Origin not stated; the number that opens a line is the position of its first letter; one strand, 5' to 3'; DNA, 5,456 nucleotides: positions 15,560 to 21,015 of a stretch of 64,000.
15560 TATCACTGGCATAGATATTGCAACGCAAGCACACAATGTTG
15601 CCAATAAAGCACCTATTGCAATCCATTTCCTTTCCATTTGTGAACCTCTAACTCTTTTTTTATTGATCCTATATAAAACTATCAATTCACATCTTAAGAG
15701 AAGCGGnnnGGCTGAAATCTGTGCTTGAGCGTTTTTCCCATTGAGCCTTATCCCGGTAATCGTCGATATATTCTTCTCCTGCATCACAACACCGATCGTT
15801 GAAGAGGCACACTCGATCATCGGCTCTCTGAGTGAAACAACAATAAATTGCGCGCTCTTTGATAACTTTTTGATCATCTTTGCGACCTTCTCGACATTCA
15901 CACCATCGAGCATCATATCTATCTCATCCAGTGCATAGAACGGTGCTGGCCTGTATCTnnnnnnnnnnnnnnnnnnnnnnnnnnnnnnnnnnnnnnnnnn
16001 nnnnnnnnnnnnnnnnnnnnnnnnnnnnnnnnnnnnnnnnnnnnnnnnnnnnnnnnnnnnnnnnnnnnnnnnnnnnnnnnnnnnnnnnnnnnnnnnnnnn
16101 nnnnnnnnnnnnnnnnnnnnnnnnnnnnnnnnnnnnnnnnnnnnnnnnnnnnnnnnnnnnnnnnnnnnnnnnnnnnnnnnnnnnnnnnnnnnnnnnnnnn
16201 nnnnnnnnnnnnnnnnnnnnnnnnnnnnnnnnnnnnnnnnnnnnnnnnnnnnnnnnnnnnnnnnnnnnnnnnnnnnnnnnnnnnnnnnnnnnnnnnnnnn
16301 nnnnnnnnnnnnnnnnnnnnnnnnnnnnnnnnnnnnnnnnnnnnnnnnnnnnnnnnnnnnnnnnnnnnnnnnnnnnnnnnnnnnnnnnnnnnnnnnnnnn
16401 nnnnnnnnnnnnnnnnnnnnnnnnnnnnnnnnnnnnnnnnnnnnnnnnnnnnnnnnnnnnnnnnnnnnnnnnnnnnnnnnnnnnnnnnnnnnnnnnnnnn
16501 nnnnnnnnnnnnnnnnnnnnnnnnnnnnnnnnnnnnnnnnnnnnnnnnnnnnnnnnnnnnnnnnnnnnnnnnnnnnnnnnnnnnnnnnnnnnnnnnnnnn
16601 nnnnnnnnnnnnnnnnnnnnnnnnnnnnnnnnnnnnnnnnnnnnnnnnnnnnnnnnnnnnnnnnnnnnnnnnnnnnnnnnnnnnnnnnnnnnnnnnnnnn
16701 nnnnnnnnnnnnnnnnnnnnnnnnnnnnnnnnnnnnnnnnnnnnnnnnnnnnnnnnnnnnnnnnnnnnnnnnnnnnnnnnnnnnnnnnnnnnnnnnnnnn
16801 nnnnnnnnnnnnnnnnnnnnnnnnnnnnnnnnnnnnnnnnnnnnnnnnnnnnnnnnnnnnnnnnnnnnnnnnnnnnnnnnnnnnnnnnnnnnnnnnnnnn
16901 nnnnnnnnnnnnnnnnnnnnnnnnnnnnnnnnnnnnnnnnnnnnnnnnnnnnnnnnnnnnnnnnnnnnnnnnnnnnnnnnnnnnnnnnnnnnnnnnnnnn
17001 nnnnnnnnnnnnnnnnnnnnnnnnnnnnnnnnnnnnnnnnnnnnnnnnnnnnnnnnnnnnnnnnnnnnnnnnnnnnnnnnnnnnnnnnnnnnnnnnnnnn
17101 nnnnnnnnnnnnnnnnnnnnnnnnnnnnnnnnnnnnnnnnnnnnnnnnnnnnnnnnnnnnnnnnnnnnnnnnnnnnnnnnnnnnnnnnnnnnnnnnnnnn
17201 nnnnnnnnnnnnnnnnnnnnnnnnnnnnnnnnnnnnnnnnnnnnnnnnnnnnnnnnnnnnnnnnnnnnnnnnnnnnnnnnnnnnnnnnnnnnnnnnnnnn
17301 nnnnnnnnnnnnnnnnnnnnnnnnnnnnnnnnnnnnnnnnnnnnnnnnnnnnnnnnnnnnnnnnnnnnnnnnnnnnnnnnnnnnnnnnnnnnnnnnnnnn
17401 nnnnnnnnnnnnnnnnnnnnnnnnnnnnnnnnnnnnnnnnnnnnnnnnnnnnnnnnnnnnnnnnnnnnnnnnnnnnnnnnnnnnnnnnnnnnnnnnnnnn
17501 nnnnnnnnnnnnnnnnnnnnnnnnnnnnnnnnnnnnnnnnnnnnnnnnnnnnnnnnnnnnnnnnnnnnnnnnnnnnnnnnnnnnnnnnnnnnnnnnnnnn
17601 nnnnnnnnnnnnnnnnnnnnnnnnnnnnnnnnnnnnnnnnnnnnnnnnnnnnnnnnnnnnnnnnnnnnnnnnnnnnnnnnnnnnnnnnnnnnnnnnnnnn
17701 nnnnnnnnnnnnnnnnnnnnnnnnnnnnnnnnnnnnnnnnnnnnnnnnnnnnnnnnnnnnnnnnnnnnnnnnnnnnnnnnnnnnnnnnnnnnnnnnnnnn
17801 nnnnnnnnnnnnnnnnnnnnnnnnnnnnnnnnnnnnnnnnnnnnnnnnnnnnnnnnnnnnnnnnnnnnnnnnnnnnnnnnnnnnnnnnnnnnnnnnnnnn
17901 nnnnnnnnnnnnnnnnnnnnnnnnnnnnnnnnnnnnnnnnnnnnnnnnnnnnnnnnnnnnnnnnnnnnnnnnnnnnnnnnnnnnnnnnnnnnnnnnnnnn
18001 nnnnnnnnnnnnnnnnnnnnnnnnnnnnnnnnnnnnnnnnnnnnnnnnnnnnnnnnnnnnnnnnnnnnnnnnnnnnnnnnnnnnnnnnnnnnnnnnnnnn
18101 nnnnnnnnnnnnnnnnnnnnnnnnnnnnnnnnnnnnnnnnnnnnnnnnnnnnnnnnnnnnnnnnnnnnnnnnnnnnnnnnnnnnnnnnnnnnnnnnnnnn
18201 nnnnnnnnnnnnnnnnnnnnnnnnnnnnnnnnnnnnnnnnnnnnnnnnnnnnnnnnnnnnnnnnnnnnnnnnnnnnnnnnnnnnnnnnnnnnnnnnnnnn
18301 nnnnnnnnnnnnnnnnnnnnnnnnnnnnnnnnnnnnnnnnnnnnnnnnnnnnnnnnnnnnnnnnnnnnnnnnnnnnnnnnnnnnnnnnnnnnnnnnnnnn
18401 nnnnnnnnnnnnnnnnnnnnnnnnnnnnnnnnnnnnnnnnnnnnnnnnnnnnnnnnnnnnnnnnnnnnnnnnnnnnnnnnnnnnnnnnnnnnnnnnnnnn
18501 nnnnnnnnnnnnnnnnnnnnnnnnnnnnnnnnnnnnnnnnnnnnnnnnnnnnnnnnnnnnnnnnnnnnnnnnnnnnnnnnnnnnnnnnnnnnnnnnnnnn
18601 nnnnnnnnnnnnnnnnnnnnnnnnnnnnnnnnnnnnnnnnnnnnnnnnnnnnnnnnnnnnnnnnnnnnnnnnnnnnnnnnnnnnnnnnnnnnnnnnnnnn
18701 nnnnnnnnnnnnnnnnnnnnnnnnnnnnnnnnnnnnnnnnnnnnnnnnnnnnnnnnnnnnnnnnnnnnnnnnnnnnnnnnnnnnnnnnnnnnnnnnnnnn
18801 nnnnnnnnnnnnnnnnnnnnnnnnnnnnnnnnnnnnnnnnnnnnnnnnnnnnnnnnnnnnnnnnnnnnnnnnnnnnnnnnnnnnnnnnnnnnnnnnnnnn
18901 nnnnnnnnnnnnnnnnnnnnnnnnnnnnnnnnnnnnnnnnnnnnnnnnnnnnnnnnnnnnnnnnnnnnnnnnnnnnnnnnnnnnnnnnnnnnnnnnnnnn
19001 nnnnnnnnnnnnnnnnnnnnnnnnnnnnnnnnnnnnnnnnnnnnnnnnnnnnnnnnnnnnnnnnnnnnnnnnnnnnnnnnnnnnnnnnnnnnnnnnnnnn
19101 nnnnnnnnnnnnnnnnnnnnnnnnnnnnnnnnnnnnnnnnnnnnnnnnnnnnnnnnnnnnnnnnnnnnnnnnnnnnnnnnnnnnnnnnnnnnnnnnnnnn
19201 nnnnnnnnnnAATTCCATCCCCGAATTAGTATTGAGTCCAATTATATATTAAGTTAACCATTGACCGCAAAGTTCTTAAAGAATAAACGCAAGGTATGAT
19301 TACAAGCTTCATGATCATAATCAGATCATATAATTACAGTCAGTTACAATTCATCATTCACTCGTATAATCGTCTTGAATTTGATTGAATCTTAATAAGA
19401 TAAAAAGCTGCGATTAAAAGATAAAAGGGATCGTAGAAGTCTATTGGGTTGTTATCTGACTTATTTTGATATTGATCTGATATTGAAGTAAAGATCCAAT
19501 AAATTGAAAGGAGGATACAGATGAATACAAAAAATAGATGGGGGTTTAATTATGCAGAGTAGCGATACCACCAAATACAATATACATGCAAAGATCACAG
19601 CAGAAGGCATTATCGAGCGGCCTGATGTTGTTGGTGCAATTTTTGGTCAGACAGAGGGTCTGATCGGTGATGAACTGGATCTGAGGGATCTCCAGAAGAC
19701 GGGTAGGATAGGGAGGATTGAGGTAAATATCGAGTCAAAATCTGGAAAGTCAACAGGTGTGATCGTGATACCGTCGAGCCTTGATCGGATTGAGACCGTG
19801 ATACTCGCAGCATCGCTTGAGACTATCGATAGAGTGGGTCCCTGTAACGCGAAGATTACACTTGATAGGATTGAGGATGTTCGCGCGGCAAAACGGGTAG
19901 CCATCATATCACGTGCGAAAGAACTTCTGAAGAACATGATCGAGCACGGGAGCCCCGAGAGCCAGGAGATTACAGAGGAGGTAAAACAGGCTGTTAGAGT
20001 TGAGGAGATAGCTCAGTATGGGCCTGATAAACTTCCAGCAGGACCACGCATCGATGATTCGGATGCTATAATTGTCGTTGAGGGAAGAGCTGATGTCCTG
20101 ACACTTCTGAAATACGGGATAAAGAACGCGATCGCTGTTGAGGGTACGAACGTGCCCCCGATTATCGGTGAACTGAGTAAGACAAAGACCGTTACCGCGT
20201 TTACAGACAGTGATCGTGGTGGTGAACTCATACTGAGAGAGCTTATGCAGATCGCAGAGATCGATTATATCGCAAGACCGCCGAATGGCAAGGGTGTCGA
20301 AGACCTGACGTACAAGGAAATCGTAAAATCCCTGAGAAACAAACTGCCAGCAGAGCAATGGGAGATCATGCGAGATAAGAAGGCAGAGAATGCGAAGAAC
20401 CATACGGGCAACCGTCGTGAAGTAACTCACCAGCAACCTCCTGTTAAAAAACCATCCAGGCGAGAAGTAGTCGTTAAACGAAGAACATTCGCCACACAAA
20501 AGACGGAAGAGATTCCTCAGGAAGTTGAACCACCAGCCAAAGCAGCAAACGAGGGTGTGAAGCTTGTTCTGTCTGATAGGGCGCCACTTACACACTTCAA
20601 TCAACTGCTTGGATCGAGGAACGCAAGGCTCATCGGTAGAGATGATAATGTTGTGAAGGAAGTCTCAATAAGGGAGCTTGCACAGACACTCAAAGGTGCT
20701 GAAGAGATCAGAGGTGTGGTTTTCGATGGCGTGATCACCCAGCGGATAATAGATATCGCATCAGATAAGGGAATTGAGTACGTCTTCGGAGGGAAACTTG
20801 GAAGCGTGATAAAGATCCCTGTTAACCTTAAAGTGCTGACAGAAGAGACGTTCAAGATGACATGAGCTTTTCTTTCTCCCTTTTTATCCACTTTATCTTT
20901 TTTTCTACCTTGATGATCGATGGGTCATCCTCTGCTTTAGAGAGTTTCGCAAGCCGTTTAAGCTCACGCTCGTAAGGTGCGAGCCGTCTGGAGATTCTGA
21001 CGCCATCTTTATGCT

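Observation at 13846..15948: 1.6-kb islet flanked by a perfect 243-bp direct repeat that duplicates the smc 3' end and supplies the 3' end of rpoD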

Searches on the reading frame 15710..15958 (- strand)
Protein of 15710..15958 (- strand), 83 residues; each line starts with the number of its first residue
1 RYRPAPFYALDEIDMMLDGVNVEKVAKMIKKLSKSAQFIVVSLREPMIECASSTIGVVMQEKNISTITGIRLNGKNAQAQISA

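Call 26: find_related_loci(query=window:15710-15958:-, collection=viral_contigs, flank=10000)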
Query seq(83 aa) (83 aa) in viral_contigs; peptide patterns used: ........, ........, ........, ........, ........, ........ (x = any residue, [..] = any of these).
30 stretches matched a pattern, but none encodes a relative of the query by tblastn (E <= 1e-3).

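Call 27: find_related_loci(query=window:15710-15958:-, collection=metagenome_contigs, flank=10000)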
Query seq(83 aa) (83 aa) in metagenome_contigs; peptide patterns used: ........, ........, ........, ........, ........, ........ (x = any residue, [..] = any of these).
600 stretches matched a pattern (row limit reached: there are more); 201 encode a relative of the query (tblastn E <= 1e-3); the best 80 are kept; 80 distinct loci.
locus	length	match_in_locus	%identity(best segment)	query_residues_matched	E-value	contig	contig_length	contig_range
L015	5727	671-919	100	1-83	6e-53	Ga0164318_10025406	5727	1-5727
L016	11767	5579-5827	78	1-83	3e-42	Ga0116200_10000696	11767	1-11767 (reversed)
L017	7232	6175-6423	73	1-83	1e-38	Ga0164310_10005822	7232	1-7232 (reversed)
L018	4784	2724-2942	73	1-73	1e-33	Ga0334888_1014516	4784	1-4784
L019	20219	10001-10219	71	1-73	2e-33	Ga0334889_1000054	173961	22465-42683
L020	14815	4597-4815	71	1-73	3e-33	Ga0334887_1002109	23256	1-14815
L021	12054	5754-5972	71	1-73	4e-33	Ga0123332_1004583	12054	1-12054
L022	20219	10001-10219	71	1-73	5e-33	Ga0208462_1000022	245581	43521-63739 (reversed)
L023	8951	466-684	70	1-73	1e-32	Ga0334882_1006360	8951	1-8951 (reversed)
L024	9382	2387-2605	71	1-73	2e-32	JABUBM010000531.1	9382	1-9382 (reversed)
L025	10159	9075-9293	71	1-73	1e-32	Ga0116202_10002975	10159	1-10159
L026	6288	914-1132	70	1-73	5e-32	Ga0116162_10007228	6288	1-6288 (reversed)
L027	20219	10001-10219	70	1-73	5e-32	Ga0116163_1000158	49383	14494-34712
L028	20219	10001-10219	70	1-73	5e-32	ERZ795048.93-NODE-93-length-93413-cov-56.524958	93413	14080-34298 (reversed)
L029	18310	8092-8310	70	1-73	5e-32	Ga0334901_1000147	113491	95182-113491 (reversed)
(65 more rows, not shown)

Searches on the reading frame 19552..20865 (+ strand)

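Call 36: search_protein_families(library=pfam, proteins=[window:19552-20865:+], max_evalue=0.01)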
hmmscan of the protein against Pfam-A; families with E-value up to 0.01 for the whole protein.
window:19552-20865:+ (437 aa): 3 families
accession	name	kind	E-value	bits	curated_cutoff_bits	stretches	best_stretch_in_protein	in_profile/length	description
PF13662.12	Toprim_4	-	5.4e-11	43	25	1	172-233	2-72/85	Toprim domain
PF01751.28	Toprim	-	1.4e-08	35.2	23.1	1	173-242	2-86/96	Toprim domain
PF13155.12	Toprim_2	-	5.3e-07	30.4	22.1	1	174-247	1-82/88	Toprim-like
